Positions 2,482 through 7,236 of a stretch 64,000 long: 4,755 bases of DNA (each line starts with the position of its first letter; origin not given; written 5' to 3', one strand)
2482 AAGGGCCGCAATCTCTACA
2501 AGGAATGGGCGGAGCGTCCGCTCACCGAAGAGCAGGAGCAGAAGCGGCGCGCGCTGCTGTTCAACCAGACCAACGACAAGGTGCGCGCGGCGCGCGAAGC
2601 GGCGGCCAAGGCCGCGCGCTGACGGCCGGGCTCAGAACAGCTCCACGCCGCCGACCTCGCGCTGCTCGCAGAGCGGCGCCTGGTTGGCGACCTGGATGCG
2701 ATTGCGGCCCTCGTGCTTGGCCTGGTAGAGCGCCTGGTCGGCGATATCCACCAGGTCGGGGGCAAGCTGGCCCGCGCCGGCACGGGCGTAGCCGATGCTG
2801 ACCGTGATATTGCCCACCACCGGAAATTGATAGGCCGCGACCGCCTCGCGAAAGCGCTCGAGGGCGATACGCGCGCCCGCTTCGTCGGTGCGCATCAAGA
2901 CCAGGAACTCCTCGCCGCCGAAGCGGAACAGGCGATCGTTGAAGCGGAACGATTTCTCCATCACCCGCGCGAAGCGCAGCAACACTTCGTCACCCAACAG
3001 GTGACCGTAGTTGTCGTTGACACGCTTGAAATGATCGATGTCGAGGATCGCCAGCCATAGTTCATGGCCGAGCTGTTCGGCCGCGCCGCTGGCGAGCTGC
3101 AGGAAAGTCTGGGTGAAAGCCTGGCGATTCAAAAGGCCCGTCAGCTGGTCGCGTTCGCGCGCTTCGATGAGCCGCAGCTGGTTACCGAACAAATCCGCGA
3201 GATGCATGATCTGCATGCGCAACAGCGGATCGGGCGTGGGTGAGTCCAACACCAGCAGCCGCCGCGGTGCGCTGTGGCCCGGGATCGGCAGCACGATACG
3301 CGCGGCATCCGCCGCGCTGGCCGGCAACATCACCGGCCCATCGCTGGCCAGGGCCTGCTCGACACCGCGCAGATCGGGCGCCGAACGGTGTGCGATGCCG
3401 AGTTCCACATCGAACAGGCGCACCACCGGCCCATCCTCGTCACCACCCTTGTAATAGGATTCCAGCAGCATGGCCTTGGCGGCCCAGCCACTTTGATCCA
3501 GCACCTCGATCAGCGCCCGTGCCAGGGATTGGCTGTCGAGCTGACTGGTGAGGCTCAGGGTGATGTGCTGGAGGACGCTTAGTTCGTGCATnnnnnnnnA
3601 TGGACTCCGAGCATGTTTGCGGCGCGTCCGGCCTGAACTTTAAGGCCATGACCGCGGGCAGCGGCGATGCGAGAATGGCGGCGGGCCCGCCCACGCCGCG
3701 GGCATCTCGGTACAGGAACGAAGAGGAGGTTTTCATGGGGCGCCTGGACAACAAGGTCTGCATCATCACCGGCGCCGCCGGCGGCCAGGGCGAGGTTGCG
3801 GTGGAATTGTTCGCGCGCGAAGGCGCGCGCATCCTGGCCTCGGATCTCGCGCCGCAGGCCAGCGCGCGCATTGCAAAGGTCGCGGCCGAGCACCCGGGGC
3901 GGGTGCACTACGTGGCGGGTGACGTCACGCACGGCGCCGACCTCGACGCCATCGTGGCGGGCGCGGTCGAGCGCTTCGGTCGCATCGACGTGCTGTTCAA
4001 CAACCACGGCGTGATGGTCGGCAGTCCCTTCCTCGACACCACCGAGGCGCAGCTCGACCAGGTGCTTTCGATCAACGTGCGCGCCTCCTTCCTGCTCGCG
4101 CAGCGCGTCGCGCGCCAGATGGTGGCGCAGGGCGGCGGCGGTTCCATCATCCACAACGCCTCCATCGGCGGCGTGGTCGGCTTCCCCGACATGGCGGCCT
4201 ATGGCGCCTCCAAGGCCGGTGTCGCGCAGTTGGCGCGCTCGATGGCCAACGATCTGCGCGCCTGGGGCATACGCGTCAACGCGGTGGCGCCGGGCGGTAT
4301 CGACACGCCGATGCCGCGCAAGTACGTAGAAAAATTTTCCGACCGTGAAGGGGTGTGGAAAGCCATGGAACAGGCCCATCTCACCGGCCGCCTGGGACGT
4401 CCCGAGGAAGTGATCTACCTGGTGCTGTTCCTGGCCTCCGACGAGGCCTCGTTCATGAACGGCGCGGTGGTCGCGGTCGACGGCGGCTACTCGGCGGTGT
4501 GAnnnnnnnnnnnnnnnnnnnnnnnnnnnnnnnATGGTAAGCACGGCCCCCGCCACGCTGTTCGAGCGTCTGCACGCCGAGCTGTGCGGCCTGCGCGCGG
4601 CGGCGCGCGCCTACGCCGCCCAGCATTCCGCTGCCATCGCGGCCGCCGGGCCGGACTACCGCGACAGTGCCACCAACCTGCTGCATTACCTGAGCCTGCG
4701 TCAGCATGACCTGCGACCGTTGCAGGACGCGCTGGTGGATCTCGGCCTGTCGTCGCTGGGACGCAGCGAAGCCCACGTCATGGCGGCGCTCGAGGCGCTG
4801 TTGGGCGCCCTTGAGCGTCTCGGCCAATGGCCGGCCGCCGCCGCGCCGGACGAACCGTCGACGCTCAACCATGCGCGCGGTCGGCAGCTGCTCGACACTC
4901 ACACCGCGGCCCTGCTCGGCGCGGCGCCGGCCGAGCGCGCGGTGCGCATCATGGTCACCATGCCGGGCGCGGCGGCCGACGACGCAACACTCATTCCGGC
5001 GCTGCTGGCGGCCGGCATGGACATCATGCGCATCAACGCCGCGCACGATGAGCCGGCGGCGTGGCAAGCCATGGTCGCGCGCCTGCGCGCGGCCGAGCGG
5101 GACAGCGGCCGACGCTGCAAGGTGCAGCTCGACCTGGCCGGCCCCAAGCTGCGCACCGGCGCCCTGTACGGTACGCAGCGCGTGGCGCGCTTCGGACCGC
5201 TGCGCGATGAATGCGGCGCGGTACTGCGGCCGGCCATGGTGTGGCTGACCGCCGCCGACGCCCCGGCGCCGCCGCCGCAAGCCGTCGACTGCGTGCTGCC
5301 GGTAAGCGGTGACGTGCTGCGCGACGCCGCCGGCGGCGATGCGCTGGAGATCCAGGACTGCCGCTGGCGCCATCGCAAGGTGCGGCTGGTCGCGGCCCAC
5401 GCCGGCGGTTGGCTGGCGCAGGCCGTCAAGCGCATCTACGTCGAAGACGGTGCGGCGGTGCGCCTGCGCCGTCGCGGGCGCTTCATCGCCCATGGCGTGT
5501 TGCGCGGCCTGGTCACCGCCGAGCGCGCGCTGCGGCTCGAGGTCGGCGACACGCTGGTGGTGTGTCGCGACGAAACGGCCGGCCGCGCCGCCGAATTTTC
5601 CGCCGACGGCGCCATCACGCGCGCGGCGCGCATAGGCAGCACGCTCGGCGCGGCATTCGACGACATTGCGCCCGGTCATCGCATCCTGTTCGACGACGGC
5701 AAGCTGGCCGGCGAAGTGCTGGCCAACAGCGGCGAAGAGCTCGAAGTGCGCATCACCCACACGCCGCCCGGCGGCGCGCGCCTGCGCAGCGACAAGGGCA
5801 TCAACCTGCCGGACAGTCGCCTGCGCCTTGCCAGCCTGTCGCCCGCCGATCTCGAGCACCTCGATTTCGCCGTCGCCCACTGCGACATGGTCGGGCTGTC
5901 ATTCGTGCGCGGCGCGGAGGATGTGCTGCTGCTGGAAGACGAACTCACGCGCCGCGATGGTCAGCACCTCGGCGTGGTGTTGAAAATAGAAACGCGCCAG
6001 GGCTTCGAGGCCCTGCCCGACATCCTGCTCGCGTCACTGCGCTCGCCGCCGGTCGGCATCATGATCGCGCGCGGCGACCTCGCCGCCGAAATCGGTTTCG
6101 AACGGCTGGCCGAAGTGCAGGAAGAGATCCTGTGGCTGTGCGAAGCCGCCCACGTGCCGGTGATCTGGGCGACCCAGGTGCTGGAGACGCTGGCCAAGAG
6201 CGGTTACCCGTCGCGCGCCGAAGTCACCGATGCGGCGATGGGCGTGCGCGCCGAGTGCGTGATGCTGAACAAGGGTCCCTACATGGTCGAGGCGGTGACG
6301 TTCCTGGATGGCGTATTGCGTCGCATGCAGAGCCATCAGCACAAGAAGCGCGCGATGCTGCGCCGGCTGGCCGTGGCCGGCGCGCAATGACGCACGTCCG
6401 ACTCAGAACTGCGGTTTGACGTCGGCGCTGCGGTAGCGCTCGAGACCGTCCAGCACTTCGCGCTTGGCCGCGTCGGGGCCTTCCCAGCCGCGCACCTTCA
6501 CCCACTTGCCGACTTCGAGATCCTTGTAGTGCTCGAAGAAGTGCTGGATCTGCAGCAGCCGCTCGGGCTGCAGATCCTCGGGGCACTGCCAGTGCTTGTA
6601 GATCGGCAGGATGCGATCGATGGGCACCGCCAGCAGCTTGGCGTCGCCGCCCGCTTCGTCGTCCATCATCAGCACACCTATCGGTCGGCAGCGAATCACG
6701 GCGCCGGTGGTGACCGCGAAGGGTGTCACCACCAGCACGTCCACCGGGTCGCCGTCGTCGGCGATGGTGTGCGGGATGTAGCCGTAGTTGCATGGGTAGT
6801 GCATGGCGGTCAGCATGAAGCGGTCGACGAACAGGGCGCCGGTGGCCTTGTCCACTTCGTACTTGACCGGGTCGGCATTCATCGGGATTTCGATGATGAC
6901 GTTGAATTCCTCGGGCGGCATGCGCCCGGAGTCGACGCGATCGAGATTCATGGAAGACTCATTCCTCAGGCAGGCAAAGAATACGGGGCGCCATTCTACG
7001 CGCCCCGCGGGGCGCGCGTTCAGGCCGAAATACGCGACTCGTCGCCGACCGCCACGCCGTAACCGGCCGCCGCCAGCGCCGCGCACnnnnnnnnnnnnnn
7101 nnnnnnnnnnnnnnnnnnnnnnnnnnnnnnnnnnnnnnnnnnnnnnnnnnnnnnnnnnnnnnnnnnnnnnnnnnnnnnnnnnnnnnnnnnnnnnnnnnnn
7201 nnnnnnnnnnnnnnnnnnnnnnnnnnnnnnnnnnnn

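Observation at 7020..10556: APC-type amino-acid permease fused to a complete hybrid histidine kinase (candidate transporter-sensor 'transceptor')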

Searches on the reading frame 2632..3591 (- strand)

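Call 8: search_protein_families(library=pfam, proteins=[window:2632-3591:-], max_evalue=0.001)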
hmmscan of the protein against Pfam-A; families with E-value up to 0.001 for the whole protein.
window:2632-3591:- (319 aa): 1 family
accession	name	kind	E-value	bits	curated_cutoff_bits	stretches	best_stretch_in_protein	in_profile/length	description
PF00990.26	GGDEF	-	1.9e-37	128.9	23.8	1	147-298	3-161/161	Diguanylate cyclase, GGDEF domain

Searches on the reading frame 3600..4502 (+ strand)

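Call 8: search_protein_families(library=pfam, proteins=[window:3600-4502:+], max_evalue=0.001)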
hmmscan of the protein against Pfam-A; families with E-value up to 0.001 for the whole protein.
window:3600-4502:+ (300 aa): 4 families
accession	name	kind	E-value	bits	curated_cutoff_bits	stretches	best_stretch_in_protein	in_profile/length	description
PF13561.12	adh_short_C2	-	5.1e-62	210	27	1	58-298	1-236/236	Enoyl-(Acyl carrier protein) reductase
PF00106.31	adh_short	-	7.4e-51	172.9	26.6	1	52-243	1-191/195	short chain dehydrogenase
PF08659.16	KR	-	9.8e-13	48.8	22.6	1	54-228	3-177/180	KR domain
PF23441.1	SDR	-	1.3e-06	28.4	27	1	52-296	9-254/258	SDR-like rossmann domain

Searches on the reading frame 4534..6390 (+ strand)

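Call 8: search_protein_families(library=pfam, proteins=[window:4534-6390:+], max_evalue=0.001)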
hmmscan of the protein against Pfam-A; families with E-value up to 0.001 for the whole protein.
window:4534-6390:+ (618 aa): 1 family
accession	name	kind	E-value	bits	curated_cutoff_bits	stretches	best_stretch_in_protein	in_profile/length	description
PF00224.27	PK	-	5.7e-51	174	30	2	366-584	108-324/328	Pyruvate kinase, barrel domain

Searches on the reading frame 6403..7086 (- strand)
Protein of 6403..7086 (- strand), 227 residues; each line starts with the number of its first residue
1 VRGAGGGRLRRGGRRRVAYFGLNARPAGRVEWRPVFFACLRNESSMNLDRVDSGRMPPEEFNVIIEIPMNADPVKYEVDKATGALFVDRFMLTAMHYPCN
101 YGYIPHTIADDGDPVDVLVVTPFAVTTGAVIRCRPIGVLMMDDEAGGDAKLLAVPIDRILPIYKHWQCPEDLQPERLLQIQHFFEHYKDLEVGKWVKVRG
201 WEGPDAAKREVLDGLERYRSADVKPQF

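Call 8: search_protein_families(library=pfam, proteins=[window:6403-7086:-], max_evalue=0.001)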
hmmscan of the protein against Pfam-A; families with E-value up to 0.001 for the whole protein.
window:6403-7086:- (227 aa): 1 family
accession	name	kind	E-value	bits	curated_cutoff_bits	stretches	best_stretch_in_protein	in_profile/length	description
PF00719.24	Pyrophosphatase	-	2.5e-55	186.9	23.5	1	63-218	1-152/153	Inorganic pyrophosphatase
